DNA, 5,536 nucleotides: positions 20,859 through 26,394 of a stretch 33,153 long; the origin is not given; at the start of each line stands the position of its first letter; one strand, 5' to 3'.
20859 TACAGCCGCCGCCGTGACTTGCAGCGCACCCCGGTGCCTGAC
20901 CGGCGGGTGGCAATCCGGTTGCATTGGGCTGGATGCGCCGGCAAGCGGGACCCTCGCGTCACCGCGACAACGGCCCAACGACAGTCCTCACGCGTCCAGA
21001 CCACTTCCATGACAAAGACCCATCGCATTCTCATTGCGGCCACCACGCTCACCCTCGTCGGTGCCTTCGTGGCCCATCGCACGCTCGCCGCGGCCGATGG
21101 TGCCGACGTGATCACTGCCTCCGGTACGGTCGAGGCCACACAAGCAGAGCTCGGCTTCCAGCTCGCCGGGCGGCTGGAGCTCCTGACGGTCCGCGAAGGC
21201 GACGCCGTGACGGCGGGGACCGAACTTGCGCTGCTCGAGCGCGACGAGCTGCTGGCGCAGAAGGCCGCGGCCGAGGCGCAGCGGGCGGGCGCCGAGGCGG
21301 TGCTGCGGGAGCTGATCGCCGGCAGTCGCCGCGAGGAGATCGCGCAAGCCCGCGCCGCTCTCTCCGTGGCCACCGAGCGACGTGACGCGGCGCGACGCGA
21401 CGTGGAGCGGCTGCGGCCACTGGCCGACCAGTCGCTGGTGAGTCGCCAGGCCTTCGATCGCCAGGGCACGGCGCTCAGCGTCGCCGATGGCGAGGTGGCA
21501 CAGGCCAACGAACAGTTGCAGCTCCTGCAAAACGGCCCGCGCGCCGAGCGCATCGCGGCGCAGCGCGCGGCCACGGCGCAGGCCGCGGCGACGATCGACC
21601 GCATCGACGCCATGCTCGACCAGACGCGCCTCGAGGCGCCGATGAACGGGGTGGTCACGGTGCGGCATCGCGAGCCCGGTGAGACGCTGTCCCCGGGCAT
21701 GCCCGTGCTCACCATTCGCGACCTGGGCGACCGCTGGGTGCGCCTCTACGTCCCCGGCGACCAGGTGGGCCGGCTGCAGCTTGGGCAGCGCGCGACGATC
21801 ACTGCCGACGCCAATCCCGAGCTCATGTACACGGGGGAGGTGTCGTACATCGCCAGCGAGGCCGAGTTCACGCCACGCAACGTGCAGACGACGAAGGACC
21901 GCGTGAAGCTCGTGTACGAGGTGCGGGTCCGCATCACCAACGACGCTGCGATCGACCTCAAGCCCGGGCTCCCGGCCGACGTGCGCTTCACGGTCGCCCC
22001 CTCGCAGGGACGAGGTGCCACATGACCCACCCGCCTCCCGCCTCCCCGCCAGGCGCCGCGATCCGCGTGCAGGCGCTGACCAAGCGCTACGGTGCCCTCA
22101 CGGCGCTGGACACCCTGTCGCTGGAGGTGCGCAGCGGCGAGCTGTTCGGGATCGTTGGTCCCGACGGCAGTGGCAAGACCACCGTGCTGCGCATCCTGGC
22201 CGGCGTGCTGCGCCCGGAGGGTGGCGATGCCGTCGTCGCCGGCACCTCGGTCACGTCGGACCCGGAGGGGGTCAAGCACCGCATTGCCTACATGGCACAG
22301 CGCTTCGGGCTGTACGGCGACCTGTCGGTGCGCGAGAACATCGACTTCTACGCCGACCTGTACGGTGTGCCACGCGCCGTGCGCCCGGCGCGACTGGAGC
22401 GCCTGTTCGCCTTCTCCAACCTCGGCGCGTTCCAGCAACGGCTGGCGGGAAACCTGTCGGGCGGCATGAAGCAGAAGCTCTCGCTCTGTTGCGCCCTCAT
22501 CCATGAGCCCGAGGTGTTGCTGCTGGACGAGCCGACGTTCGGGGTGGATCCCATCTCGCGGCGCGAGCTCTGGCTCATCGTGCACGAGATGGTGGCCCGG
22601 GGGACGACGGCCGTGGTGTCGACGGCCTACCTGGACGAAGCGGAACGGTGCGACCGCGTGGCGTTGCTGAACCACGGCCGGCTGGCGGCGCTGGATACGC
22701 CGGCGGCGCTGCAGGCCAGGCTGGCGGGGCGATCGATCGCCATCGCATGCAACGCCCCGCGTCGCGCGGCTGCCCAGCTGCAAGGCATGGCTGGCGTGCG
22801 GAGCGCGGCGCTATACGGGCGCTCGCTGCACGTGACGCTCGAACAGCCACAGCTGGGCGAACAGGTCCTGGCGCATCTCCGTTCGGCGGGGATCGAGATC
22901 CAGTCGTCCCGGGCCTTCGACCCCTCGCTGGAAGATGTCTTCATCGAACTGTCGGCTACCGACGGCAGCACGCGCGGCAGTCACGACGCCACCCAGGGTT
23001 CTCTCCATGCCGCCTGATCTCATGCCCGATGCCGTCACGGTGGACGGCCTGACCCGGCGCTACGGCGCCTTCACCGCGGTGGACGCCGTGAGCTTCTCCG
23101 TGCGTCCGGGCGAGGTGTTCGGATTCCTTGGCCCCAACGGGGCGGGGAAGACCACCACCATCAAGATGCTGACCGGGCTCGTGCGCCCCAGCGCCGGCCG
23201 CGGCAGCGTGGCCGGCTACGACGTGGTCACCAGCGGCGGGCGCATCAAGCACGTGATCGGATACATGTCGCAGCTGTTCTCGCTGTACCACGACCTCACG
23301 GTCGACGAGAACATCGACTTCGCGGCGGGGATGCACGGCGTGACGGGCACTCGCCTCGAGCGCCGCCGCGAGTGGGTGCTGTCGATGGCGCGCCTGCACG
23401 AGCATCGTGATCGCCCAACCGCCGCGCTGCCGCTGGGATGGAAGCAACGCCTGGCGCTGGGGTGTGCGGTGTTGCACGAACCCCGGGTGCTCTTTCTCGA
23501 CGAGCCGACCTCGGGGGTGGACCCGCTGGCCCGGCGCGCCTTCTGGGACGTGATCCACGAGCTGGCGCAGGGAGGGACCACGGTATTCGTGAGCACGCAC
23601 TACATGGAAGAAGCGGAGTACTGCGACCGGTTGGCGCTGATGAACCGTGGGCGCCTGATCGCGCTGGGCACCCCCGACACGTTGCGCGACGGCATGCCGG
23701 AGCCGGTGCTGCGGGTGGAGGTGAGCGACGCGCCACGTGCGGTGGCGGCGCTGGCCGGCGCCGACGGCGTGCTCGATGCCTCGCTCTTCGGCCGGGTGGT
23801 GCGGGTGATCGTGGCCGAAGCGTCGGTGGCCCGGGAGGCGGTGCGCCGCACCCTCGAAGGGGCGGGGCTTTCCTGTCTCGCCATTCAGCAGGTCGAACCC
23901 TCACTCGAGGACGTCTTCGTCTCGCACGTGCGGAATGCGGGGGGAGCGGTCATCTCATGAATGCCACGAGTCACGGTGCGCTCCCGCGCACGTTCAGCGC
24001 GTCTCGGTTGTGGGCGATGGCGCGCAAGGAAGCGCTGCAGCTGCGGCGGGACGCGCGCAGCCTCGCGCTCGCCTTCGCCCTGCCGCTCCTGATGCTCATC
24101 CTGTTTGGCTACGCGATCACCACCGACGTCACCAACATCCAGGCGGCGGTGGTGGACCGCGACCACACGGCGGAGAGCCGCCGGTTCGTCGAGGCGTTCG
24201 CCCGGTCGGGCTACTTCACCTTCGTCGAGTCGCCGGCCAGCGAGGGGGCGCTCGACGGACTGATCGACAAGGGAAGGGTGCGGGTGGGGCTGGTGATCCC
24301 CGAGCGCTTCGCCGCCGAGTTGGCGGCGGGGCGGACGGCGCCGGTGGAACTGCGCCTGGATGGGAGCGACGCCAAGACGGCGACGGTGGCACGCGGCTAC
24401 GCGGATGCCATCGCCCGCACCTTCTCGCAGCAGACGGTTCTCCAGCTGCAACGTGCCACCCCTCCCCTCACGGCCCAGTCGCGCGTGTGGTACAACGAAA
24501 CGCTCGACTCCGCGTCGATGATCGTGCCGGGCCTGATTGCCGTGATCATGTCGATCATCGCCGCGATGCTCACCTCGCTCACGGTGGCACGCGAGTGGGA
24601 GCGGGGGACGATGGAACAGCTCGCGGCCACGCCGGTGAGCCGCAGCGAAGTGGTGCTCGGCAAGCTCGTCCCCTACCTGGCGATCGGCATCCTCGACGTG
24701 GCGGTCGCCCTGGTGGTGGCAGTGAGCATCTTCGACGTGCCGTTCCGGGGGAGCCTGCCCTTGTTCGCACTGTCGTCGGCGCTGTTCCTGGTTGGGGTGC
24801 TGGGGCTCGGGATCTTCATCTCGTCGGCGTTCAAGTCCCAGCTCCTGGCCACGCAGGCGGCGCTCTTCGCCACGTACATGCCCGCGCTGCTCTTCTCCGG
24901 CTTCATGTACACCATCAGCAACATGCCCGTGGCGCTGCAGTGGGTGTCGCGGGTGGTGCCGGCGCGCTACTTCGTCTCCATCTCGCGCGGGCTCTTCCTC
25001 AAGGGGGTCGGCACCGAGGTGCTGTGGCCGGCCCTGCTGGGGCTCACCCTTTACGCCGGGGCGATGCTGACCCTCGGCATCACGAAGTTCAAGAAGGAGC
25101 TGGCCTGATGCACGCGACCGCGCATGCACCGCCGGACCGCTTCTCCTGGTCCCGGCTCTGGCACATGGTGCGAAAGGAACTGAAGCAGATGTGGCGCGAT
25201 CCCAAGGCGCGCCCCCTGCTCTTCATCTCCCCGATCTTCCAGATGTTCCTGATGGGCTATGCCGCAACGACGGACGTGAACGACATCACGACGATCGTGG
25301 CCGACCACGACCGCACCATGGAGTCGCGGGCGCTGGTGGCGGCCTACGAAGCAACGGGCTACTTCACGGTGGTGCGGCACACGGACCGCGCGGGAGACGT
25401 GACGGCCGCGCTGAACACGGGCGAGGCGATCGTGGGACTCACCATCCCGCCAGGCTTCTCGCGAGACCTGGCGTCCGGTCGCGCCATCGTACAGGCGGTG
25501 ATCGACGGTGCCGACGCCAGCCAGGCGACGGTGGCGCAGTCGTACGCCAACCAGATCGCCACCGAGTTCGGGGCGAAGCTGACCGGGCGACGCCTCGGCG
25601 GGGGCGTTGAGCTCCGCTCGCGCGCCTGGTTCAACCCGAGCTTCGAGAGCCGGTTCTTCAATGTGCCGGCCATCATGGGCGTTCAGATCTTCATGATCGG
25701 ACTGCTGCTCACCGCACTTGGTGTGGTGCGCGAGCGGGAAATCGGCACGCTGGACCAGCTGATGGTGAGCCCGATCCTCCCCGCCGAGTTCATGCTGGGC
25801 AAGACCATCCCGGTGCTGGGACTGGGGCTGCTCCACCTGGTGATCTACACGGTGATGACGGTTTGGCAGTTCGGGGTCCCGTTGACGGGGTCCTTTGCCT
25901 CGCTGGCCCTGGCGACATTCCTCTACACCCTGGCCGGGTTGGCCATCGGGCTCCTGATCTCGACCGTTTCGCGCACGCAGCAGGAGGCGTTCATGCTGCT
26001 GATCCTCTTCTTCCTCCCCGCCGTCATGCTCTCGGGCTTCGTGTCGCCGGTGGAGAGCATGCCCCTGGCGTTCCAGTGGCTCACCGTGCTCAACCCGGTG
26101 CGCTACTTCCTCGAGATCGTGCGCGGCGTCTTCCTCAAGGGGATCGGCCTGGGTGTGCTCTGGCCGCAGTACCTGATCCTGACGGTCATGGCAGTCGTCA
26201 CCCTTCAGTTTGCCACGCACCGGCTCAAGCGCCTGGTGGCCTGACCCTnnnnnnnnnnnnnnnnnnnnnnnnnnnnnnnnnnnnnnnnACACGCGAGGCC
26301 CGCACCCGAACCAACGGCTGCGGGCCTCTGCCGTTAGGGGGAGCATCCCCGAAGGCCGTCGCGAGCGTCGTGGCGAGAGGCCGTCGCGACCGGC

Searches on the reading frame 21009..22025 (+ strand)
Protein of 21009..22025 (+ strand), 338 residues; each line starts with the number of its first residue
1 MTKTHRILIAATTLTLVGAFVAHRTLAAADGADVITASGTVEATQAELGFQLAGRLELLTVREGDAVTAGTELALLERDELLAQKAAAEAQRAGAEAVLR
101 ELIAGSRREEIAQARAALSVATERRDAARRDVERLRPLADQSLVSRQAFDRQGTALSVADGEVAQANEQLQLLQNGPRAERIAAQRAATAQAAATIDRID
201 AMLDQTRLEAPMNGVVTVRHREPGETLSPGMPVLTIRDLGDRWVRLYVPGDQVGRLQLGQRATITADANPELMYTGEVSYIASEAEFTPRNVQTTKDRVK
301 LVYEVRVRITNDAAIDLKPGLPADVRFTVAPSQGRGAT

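Call 7: search_protein_families(library=pfam, proteins=[window:21009-22025:+])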
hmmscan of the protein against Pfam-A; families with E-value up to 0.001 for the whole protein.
window:21009-22025:+ (338 aa): 2 families
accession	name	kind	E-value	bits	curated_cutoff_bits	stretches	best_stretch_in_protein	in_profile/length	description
PF16576.10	HlyD_D23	-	4.3e-19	69.1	30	1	35-293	6-196/214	Barrel-sandwich domain of CusB or HlyD membrane-fusion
PF13437.12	HlyD_3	-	2.8e-18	67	22.2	1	208-320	2-106/106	HlyD family secretion protein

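Call 10: find_related_loci(query=window:21009-22025:+, collection=genome_contigs, flank=6000)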
Query window:21009-22025:+ (338 aa) in genome_contigs; peptide patterns used: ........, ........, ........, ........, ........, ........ (x = any residue, [..] = any of these).
599 stretches matched a pattern (row limit reached: there are more); 10 encode a relative of the query (tblastn E <= 1e-3); 10 distinct loci.
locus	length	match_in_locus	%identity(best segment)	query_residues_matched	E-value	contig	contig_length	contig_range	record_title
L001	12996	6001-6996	76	1-332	1e-156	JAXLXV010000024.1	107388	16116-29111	MAG: Gemmatimonadaceae bacterium isolate STL-GEM1 C1.161.fa-24, whole genome shotgun sequence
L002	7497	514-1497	67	1-327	1e-137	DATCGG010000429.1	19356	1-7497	MAG TPA_asm: Gemmatimonadaceae bacterium isolate SMAG_U7800 k141_753604, whole genome shotgun sequence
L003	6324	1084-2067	66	1-327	5e-129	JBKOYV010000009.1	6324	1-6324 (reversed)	MAG: Gemmatimonadota bacterium isolate GB_HAYS_MAG_00051 GB_HAYS_000000855597, whole genome shotgun sequence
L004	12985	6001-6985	68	1-327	3e-116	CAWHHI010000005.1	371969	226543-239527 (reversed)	MAG: uncultured Gemmatimonadaceae bacterium isolate MFD00392.bin.2.235 genome assembly, contig: contig_17016, whole geno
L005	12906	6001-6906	31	17-323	9e-28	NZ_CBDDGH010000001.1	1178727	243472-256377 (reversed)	MAG: Shimia sp. isolate 55def827-5203-438c-bc92-c19a9597a467 contig_1, whole genome shotgun sequence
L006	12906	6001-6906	31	17-323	1e-26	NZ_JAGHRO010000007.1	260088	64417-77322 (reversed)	Shimia sp. R9_2 NODE_7_length_260088_cov_59.873200, whole genome shotgun sequence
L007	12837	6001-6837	30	35-330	5e-10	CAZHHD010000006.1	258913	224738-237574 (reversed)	MAG TPA_asm: uncultured Polyangiaceae bacterium isolate binchicken_co284_183 genome assembly, contig: NODE_71_length_258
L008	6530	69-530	34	167-329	1e-9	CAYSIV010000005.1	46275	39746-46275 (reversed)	MAG TPA_asm: uncultured Anaerolineales bacterium isolate SRP119689_co1_311 genome assembly, contig: NODE_884_length_4627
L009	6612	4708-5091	29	191-330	8e-8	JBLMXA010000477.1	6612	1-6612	MAG: Acidobacteriota bacterium isolate MAG268 PRJNA957066_bin48_renamed_476, whole genome shotgun sequence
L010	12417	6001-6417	28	185-329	2e-6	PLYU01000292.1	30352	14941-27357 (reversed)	MAG: Myxococcales bacterium isolate palsa_1150 73.20120700_P3D.239_contig_11501, whole genome shotgun sequence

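Call 31: find_related_loci(query=A1, collection=genome_contigs, flank=7000)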
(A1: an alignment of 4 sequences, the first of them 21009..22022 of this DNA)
Query A1 (338 aa) in genome_contigs; peptide patterns used: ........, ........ (x = any residue, [..] = any of these).
600 stretches matched a pattern (row limit reached: there are more); 587 encode a relative of the query (tblastn E <= 1e-3); the best 80 are kept; 80 distinct loci.
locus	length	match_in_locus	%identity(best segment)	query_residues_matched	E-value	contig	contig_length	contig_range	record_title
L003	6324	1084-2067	66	1-327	4e-128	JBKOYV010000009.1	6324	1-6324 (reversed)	MAG: Gemmatimonadota bacterium isolate GB_HAYS_MAG_00051 GB_HAYS_000000855597, whole genome shotgun sequence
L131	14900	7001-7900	57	35-334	6e-100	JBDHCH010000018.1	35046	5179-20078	MAG: Gemmatimonadota bacterium isolate M8-12_Bin_85 M8-12_Bin_85_scaffold_2479, whole genome shotgun sequence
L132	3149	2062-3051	53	1-330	2e-98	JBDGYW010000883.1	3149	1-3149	MAG: Gemmatimonadota bacterium isolate M3-38_Bin_161 M3-38_Bin_161_scaffold_267050, whole genome shotgun sequence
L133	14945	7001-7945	53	5-325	2e-96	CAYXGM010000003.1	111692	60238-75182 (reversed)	MAG TPA_asm: uncultured Gemmatimonadaceae bacterium isolate SRP141376_co1_394 genome assembly, contig: NODE_412_length_1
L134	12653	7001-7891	60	35-331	6e-96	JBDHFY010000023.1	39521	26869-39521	MAG: Gemmatimonadota bacterium isolate M8-58_Bin_338 M8-58_Bin_338_scaffold_8113, whole genome shotgun sequence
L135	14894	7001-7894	57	33-330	5e-96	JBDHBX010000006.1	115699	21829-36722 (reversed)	MAG: Gemmatimonadota bacterium isolate M8-12_Bin_273 M8-12_Bin_273_scaffold_166, whole genome shotgun sequence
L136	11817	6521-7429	57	25-327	1e-94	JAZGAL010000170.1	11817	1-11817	MAG: Gemmatimonadota bacterium isolate SCS1bin.26 SCS1bin.26_170, whole genome shotgun sequence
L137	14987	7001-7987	55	1-330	9e-92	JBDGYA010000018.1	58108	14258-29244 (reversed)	MAG: Gemmatimonadota bacterium isolate M3-30_Bin_280 M3-30_Bin_280_scaffold_514, whole genome shotgun sequence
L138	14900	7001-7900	56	28-327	1e-91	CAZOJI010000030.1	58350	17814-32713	MAG TPA_asm: uncultured Gemmatimonadaceae bacterium isolate SRP141376_co2_135 genome assembly, contig: NODE_1343_length_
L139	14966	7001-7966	50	1-325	1e-91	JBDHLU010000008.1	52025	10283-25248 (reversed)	MAG: Gemmatimonadota bacterium isolate AB_69_Bin_222 AB_69_Bin_222_scaffold_371, whole genome shotgun sequence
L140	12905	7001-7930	55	19-325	8e-91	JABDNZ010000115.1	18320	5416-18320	MAG: Gemmatimonadetes bacterium isolate Site_A17 k127_2125433, whole genome shotgun sequence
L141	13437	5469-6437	54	1-325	3e-89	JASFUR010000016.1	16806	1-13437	MAG: Gemmatimonadota bacterium isolate D1105M02metaG_Bin_67 D1105M02metaG_FD_scaffold_659_c1, whole genome shotgun seque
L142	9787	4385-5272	57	35-330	2e-89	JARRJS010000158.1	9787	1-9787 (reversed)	MAG: Gemmatimonadota bacterium isolate Spart_026_MAG scaffold_13829, whole genome shotgun sequence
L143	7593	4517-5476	51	7-332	5e-89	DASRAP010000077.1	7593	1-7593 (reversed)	MAG TPA_asm: Gemmatimonadaceae bacterium isolate SMAG_U11121 k141_3759893, whole genome shotgun sequence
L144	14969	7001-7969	52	1-325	4e-89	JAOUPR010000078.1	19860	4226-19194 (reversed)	MAG: Gemmatimonadota bacterium isolate 8_1_Oct_SF_Bin61 8_1_Oct_SF_Bin61_scaffold_1254_c1, whole genome shotgun sequence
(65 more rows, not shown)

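Call 36: search_protein_families(library=pfam, proteins=[L001:4712-5758:+, L001:2545-4440:-, L001:25-1470:+, L001:2295-2924:+, L004:1428-2159:-, L004:161-769:+], max_evalue=0.01)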
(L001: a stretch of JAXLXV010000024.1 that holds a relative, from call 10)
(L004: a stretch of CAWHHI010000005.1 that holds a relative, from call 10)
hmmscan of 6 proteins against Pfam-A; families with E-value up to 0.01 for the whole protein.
L001:4712-5758:+ (348 aa): 8 families
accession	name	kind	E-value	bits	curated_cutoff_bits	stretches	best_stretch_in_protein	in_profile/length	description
PF00158.32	Sigma54_activat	-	5.1e-75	251.2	20.2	1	15-181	1-167/168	Sigma-54 interaction domain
PF25601.1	AAA_lid_14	-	1.5e-23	82.9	27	1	187-253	1-67/87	AAA+ ATPase lid domain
PF14532.12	Sigma54_activ_2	-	4e-21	76.1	25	1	16-186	1-138/138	Sigma-54 interaction domain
PF07728.20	AAA_5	-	1.7e-08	35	22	1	39-157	2-123/139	AAA domain (dynein-related subfamily)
PF00004.35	AAA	-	1.3e-05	26.1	21.2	1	39-169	1-124/131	ATPase family associated with various cellular activities (AAA)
PF02954.25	HTH_8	-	0.00011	22.3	22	1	322-341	23-42/42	Bacterial regulatory protein, Fis family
PF13191.12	AAA_16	-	0.00029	21.8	32.6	1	20-82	10-64/167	AAA ATPase domain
PF01078.27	Mg_chelatase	-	0.008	16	20.3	0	38-127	24-126/207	Magnesium chelatase, subunit ChlI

L001:2545-4440:- (631 aa): 1 family
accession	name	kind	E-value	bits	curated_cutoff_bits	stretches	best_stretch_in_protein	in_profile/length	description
PF00873.25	ACR_tran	-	8.6e-16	57.3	28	1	253-482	785-1018/1021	AcrB/AcrD/AcrF family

L001:25-1470:+ (481 aa): 0 families

L001:2295-2924:+ (209 aa): 4 families
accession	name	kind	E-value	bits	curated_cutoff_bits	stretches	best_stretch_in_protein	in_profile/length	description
PF07719.23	TPR_2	-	0.00021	21.6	27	0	79-103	4-28/34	Tetratricopeptide repeat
PF13428.12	TPR_14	-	0.00022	22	23.5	0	115-139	5-29/44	Tetratricopeptide repeat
PF13432.12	TPR_16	-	0.00038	21.3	32.7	0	116-162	2-41/65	Tetratricopeptide repeat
PF13424.12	TPR_12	-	0.007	17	30.1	0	113-139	5-31/77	Tetratricopeptide repeat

L004:1428-2159:- (243 aa): 9 families
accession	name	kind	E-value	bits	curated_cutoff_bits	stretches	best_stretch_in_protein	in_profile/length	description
PF14246.11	TetR_C_7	-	2e-14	54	22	1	115-224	4-113/119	AefR-like transcriptional repressor, C-terminal domain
PF00440.29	TetR_N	-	4.1e-13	49.3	24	1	40-86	1-47/47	Bacterial regulatory proteins, tetR family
PF16859.10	TetR_C_11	-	5.6e-08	33.6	32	1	105-198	2-96/113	Tetracyclin repressor-like, C-terminal domain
PF17932.6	TetR_C_24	-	5.6e-07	30.3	26.4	1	147-201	39-93/114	Tetracyclin repressor-like, C-terminal domain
PF21351.2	TetR_C_41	-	2.6e-05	24.9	27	1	157-201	42-86/108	Tetracyclin repressor-like, C-terminal domain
PF00356.27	LacI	-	4.3e-05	23.7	27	1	58-82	2-26/46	Bacterial regulatory proteins, lacI family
PF16925.10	TetR_C_13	-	9.1e-05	23.3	27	1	114-195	5-89/109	Tetracyclin repressor-like, C-terminal domain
PF17935.6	TetR_C_27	-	0.00029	21.3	26.1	1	156-193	45-82/106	Tetracyclin repressor-like, C-terminal domain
PF09339.16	HTH_IclR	-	0.0071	16.5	22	0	56-77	19-40/52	IclR helix-turn-helix domain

L004:161-769:+ (202 aa): 0 families

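Call 53: search_protein_families(library=ncbifam, proteins=[window:21009-22025:+], max_evalue=0.00001)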
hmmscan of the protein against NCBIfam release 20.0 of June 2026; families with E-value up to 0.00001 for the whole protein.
window:21009-22025:+ (338 aa): 9 families
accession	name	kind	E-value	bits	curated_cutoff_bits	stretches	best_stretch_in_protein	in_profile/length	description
NF002939.0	PRK03598.1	equivalog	4.7e-60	203.5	393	1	7-329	6-327/332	secretion protein HlyD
TIGR01730.1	RND_mfp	subfamily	2.1e-28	99.2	94.9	2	184-293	113-222/322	efflux RND transporter periplasmic adaptor subunit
TIGR00998.1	8a0101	subfamily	2.2e-25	89.3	390.8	1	16-314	15-317/334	EmrA/EmrK family multidrug efflux transporter periplasmic adaptor subunit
NF007785.0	PRK10476.1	equivalog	3.9e-22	78.5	376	1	15-282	18-285/347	multidrug transporter subunit MdtN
TIGR00999.1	8a0102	subfamily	1.8e-17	63.3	319.3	1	106-329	17-203/271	CzcB/NccB family metal efflux transporter periplasmic adaptor subunit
NF011715.0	PRK15136.1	equivalog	1.9e-15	56.4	563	1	40-312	56-326/390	multidrug efflux MFS transporter periplasmic adaptor subunit EmrA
NF008606.0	PRK11578.1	equivalog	5.4e-12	45.5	342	1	32-283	47-264/371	macrolide transporter subunit MacA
TIGR02971.1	heterocyst_DevB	subfamily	9.6e-12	44.9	129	1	53-310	24-308/327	ABC exporter membrane fusion protein, DevB family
TIGR01843.1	type_I_hlyD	subfamily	1e-10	41.2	208.65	0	109-326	157-395/422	HlyD family type I secretion periplasmic adaptor subunit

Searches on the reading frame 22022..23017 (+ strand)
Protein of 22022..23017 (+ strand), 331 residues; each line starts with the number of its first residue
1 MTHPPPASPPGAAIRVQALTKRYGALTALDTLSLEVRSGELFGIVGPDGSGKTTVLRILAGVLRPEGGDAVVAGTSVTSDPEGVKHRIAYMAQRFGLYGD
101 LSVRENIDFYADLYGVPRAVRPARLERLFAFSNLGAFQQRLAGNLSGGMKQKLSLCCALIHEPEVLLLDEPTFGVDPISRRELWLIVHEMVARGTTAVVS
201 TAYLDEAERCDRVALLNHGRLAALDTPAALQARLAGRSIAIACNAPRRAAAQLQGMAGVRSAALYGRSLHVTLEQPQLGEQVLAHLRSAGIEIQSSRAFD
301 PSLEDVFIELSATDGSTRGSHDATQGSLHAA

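Call 7: search_protein_families(library=pfam, proteins=[window:22022-23017:+])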
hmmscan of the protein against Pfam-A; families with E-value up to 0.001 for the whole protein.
window:22022-23017:+ (331 aa): 3 families
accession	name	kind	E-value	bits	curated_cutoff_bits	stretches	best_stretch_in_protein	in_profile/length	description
PF00005.33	ABC_tran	-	1.4e-28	100.6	25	1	29-172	1-136/137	ABC transporter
PF13304.12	AAA_21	-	6.3e-08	33.5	27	0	42-83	2-40/304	AAA domain, putative AbiEii toxin, Type IV TA system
PF13732.12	DrrA1-3_C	-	3.2e-07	31.4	27.4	1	229-310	5-80/81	ATP-binding protein DrrA1-3-like, C-terminal domain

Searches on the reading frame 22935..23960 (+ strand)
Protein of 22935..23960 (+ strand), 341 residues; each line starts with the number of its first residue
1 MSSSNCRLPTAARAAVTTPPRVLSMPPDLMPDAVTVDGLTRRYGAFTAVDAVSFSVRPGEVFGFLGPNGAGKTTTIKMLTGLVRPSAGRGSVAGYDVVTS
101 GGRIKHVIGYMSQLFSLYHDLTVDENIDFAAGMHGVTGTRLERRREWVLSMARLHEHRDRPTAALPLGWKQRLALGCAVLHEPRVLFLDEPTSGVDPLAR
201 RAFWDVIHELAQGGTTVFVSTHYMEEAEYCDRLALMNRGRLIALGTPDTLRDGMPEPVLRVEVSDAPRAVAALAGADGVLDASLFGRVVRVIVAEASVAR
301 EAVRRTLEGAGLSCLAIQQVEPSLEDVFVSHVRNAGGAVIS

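Call 7: search_protein_families(library=pfam, proteins=[window:22935-23960:+])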
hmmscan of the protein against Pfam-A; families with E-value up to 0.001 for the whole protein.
window:22935-23960:+ (341 aa): 3 families
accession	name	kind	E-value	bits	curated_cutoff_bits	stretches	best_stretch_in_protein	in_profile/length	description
PF00005.33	ABC_tran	-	1.7e-26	93.9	25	1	50-193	2-137/137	ABC transporter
PF13304.12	AAA_21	-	5.2e-11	43.6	27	1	172-222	244-298/304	AAA domain, putative AbiEii toxin, Type IV TA system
PF13732.12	DrrA1-3_C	-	7.6e-07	30.2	27.4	1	245-332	1-81/81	ATP-binding protein DrrA1-3-like, C-terminal domain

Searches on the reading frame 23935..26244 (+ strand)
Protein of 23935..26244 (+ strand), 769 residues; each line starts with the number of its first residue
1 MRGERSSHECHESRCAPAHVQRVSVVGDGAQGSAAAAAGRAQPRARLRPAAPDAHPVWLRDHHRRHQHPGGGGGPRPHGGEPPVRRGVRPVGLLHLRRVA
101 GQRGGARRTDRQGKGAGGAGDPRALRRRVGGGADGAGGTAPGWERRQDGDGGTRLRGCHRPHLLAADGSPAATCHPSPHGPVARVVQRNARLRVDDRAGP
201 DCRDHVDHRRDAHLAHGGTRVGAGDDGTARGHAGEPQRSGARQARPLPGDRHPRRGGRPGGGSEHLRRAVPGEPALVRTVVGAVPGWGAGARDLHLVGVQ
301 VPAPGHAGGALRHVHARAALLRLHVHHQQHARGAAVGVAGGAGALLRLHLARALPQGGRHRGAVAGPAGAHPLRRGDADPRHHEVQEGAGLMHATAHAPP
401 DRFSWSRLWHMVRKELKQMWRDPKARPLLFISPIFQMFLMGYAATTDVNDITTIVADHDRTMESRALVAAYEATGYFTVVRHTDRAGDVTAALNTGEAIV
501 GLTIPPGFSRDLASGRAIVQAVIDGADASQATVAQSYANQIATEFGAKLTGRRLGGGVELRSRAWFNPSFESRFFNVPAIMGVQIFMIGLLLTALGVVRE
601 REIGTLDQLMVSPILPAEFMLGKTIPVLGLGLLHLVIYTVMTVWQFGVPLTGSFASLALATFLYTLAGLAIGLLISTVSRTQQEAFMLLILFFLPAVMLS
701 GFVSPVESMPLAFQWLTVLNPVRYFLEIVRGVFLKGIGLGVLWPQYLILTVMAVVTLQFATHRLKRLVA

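Call 7: search_protein_families(library=pfam, proteins=[window:23935-26244:+])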
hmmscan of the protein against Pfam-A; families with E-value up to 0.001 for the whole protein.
window:23935-26244:+ (769 aa): 3 families
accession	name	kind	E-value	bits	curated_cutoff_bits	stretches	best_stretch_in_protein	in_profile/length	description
PF12698.13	ABC2_membrane_3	-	6.1e-42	144.4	31.6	1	430-757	8-342/347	ABC-2 family transporter protein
PF01061.29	ABC2_membrane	-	5.5e-32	111.5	26.9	1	572-733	46-210/211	ABC-2 type transporter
PF12679.13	ABC2_membrane_2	-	1.9e-11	44.2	27.2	1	410-766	2-280/283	ABC-2 family transporter protein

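Call 53: search_protein_families(library=ncbifam, proteins=[window:23935-26244:+], max_evalue=0.00001)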
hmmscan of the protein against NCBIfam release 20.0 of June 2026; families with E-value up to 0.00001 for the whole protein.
window:23935-26244:+ (769 aa): 5 families
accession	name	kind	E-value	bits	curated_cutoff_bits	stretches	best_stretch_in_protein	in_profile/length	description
NF033858.1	ABC2_perm_RbbA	equivalog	8.3e-79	265.5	1050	1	393-766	527-906/909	ribosome-associated ATPase/putative transporter RbbA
TIGR01247.1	drrB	subfamily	1.2e-13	51.4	223.05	1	575-761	49-233/236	daunorubicin resistance ABC transporter membrane protein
TIGR00025.1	Mtu_efflux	paralog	1.5e-13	50.9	146.9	1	576-766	41-236/238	ABC transporter efflux protein, DrrB family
TIGR00955.1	3a01204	subfamily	6.2e-07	28.4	736.35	1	619-727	436-545/617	pigment precursor permease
TIGR03861.1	phenyl_ABC_PedC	subfamily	3.9e-06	26.7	241.35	1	576-743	62-231/253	alcohol ABC transporter, permease protein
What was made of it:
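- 21009..26244 (+): hlyD (membrane-fusion protein), two ABC ATPase genes and a fused ABC-2 permease gene. This is the operon driven by promoter 1. Pfam (call 7) and NCBIfam (call 53).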
